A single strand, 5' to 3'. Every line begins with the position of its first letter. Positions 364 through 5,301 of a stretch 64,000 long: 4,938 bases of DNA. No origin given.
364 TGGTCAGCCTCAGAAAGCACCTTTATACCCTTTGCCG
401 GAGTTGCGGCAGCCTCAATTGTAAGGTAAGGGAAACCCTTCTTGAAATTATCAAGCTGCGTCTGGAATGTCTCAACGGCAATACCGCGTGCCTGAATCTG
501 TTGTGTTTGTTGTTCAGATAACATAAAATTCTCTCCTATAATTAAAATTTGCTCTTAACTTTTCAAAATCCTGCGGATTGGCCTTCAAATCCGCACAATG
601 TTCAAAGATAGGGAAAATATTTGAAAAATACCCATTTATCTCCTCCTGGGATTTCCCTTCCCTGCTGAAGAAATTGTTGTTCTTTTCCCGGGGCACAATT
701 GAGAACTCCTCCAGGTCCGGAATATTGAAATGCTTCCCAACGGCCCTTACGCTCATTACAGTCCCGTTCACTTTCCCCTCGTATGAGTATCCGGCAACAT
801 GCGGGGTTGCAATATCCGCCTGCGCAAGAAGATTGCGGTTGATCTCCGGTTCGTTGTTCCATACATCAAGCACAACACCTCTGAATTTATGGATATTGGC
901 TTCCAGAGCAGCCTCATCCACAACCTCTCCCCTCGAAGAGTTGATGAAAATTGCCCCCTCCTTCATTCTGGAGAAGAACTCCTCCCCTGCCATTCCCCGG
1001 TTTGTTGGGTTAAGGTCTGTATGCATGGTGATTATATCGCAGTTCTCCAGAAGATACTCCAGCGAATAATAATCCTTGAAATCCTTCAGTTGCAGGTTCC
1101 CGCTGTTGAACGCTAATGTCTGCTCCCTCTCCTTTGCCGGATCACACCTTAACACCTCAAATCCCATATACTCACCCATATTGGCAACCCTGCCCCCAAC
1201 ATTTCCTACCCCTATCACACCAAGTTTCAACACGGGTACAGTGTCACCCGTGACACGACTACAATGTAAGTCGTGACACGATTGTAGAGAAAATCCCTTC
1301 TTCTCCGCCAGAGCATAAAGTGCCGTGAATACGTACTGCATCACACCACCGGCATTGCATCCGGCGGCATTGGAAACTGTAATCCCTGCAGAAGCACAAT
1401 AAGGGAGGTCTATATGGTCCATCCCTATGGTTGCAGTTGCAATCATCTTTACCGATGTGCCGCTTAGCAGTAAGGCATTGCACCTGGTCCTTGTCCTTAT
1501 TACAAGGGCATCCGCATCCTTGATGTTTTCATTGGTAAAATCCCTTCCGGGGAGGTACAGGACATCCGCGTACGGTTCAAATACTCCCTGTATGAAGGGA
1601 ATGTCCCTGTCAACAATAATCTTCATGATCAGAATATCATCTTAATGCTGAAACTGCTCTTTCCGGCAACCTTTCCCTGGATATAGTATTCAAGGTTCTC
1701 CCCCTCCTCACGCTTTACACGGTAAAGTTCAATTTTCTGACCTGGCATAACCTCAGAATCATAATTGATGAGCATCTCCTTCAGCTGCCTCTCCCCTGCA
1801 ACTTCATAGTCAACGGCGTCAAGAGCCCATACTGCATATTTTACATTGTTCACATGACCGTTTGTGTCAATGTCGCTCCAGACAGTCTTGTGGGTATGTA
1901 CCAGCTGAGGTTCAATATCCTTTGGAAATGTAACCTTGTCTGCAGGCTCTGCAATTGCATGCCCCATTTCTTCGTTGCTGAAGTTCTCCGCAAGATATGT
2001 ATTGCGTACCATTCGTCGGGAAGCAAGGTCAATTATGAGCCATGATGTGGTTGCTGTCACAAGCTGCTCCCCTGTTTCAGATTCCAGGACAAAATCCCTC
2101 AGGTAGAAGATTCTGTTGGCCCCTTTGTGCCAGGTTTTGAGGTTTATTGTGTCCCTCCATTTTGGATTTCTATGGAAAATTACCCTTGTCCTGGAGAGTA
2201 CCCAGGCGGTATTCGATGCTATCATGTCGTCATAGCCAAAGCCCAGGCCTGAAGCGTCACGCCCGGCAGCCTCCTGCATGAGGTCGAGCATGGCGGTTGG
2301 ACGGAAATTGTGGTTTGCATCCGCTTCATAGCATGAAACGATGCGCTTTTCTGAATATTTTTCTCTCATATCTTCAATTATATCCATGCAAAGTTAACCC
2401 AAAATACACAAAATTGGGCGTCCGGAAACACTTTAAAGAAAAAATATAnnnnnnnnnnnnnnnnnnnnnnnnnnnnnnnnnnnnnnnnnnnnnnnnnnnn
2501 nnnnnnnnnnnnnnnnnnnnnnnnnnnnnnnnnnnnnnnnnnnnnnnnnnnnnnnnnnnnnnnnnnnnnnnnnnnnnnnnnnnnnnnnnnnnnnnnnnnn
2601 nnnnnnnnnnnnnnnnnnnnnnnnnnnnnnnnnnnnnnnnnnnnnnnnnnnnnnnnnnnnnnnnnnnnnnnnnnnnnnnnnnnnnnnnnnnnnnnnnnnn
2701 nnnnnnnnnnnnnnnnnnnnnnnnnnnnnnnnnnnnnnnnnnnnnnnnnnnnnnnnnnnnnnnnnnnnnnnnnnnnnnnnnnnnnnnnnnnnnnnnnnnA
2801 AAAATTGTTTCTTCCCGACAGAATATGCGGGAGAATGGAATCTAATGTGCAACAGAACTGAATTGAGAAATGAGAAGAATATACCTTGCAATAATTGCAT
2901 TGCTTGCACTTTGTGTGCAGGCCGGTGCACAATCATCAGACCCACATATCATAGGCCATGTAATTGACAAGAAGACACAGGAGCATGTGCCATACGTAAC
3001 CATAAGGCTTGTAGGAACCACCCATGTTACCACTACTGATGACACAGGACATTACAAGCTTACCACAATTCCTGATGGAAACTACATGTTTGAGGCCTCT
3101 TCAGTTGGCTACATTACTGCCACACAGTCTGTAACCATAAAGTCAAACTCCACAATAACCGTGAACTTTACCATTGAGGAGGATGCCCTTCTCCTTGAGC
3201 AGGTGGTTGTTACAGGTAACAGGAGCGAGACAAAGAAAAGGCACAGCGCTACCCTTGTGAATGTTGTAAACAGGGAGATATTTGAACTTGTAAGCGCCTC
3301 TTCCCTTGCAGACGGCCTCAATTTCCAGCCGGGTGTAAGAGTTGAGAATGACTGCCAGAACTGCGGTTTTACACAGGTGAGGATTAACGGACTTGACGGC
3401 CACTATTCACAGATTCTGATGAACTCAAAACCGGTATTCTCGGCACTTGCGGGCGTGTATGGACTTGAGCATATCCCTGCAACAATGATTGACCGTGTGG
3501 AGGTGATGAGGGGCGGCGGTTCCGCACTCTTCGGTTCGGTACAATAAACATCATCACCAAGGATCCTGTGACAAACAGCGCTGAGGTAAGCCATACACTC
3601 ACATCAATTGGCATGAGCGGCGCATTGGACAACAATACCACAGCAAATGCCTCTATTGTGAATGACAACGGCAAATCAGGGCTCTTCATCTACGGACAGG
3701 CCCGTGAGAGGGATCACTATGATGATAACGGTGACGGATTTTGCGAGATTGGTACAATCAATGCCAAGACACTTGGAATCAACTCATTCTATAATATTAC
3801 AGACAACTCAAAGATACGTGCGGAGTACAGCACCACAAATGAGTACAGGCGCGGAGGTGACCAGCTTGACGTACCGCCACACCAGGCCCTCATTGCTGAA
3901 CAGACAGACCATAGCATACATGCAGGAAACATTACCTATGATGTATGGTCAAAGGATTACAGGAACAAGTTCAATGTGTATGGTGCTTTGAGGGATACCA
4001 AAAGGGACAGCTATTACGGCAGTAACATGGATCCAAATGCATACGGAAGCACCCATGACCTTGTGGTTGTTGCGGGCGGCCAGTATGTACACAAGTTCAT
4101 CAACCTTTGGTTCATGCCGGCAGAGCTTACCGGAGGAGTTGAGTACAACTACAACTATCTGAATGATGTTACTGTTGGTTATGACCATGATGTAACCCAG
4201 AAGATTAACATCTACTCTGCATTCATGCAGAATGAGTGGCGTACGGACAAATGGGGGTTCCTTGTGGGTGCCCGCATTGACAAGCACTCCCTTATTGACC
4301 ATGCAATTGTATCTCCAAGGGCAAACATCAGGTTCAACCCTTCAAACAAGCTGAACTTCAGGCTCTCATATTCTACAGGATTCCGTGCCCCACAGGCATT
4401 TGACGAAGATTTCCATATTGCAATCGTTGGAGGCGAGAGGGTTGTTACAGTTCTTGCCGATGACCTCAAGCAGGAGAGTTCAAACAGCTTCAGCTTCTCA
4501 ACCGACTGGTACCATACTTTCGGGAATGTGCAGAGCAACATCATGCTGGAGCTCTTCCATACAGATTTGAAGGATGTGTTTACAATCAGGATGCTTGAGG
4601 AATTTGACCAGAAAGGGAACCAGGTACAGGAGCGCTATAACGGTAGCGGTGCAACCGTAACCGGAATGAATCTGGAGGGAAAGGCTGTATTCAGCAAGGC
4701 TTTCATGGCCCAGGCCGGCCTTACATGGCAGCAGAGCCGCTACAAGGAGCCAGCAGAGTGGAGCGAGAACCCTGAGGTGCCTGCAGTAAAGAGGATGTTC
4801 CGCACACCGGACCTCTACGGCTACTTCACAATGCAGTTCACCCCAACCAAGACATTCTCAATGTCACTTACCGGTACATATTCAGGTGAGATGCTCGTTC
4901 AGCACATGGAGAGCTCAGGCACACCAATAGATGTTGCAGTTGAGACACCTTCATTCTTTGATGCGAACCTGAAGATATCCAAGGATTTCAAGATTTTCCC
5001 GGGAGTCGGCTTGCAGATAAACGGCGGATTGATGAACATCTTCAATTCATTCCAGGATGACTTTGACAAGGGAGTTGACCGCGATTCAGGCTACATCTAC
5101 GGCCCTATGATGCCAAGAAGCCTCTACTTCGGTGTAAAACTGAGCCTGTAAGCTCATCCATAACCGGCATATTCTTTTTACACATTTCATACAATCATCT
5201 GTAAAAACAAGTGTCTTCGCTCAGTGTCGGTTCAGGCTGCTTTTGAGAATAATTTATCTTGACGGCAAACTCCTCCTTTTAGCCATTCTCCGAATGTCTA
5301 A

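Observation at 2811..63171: Strongly over-represented oligomer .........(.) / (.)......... scattered on both strands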

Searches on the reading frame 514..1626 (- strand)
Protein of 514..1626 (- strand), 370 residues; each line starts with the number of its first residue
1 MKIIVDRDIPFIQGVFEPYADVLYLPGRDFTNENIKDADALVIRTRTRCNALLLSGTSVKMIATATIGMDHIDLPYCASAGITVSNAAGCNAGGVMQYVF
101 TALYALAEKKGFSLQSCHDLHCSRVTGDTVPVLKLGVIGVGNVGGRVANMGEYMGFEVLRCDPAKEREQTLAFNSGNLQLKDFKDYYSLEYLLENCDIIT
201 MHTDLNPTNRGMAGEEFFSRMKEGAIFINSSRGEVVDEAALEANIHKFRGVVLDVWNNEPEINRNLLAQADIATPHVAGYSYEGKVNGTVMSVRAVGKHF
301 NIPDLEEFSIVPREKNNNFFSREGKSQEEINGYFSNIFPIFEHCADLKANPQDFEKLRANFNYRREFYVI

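Call 8: search_protein_families(library=pfam, proteins=[window:514-1626:-])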
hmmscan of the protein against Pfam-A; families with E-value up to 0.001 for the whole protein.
window:514-1626:- (370 aa): 4 families
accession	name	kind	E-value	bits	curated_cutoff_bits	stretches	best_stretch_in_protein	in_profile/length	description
PF02826.25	2-Hacid_dh_C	-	4.5e-32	111.3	25.1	1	126-278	30-178/178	D-isomer specific 2-hydroxyacid dehydrogenase, NAD binding domain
PF00389.36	2-Hacid_dh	-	1.7e-15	57.3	24.6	1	30-212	32-103/134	D-isomer specific 2-hydroxyacid dehydrogenase, catalytic domain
PF03446.21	NAD_binding_2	-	2.5e-05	24.8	21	1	134-251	1-113/161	NAD binding domain of 6-phosphogluconate dehydrogenase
PF22660.2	RS_preATP-grasp-like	-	0.0003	21.6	27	1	134-203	3-70/98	Ribonucleotide synthetase preATP-grasp domain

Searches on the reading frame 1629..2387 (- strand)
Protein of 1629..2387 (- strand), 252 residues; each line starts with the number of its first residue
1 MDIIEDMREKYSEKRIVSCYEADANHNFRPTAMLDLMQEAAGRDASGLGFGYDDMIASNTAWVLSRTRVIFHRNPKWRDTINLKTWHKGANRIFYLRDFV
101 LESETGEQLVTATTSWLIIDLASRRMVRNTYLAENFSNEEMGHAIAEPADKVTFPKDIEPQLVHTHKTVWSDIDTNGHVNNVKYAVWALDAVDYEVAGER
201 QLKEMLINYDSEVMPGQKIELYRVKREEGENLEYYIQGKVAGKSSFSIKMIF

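Call 31: search_protein_families(library=pfam, proteins=[window:1629-2387:-])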
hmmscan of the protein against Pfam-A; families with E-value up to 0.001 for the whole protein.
window:1629-2387:- (252 aa): 3 families
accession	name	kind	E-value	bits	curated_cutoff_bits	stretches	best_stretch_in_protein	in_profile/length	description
PF01643.23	Acyl-ACP_TE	-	2e-23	83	23.7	1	9-128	2-122/131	Acyl-ACP thioesterase N-terminal domain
PF20791.3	Acyl-ACP_TE_C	-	1.7e-18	67.1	21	1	158-249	4-96/101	Acyl-ACP thioesterase C-terminal domain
PF13279.12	4HBT_2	-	1.9e-10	41.7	25.5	1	20-158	4-118/122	Thioesterase-like superfamily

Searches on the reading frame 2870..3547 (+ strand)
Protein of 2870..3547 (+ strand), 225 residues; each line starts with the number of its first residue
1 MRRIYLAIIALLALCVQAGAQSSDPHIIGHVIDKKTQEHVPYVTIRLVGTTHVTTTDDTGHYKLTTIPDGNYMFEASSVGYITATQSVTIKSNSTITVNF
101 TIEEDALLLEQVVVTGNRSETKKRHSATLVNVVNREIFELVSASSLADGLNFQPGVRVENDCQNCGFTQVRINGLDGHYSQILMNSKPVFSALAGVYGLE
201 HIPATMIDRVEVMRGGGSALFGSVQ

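Call 31: search_protein_families(library=pfam, proteins=[window:2870-3547:+])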
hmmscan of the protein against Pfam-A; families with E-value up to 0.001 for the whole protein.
window:2870-3547:+ (225 aa): 3 families
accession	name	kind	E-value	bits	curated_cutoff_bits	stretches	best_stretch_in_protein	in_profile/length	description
PF13715.12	CarbopepD_reg_2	-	2e-22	79.5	32.2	1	28-114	2-88/88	CarboxypepD_reg-like domain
PF07715.20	Plug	-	1.1e-16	61.7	23.9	1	123-223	2-101/107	TonB-dependent Receptor Plug Domain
PF13620.12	CarboxypepD_reg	-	1.9e-15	57.4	32.3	1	27-102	2-81/82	Carboxypeptidase regulatory-like domain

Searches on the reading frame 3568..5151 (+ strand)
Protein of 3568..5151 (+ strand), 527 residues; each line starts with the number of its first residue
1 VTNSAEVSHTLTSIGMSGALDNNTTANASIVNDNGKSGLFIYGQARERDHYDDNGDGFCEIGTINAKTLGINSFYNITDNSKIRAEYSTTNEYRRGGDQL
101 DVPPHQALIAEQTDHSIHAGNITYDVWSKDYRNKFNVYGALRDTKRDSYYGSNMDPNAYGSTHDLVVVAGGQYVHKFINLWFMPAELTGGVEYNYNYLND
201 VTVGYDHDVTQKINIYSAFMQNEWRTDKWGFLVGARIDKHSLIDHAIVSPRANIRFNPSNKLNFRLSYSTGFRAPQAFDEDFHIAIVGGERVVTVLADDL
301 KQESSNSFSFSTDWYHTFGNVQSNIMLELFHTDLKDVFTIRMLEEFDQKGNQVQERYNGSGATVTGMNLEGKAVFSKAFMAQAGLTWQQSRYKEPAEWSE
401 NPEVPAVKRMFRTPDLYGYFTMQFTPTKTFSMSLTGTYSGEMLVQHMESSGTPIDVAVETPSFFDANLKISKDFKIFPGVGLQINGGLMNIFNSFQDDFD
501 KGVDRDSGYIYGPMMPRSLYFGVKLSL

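Call 8: search_protein_families(library=pfam, proteins=[window:3568-5151:+])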
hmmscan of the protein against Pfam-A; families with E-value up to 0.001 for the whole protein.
window:3568-5151:+ (527 aa): 1 family
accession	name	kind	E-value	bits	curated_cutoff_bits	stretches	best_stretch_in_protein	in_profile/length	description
PF00593.30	TonB_dep_Rec_b-barrel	-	5.2e-28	99.5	27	1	84-490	60-435/436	TonB dependent receptor-like, beta-barrel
